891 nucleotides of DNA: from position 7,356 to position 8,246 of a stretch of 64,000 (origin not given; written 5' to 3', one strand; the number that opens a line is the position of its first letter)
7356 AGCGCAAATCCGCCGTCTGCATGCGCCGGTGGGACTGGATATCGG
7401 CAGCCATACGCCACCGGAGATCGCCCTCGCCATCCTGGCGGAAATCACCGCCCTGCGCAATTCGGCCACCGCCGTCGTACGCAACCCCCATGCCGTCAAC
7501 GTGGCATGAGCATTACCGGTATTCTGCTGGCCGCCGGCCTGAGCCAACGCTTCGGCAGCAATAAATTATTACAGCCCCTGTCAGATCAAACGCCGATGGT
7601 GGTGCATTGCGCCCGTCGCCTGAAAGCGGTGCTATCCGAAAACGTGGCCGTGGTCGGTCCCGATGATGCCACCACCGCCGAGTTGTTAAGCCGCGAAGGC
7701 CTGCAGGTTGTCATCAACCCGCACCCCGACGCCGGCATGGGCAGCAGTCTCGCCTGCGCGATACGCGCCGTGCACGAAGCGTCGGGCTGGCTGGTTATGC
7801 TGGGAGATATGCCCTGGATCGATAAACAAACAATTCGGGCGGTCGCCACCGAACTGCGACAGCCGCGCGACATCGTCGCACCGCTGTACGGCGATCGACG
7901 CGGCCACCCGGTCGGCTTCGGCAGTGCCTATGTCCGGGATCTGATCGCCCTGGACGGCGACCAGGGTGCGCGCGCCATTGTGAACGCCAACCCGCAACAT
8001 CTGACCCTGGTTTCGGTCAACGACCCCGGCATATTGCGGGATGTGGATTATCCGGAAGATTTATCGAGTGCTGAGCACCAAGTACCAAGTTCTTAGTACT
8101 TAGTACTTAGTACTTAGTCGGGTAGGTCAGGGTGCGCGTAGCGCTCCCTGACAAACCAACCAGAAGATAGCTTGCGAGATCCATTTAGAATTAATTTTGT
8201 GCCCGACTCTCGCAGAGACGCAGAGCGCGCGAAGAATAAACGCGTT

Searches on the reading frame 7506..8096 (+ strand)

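Call 35: search_protein_families(library=pfam, proteins=[window:7506-8096:+], max_evalue=0.001)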
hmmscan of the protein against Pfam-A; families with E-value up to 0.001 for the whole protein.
window:7506-8096:+ (196 aa): 1 family
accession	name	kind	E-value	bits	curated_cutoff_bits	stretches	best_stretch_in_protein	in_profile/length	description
PF12804.13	NTP_transf_3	-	3.6e-40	138.2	27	1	5-162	1-157/160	MobA-like NTP transferase domain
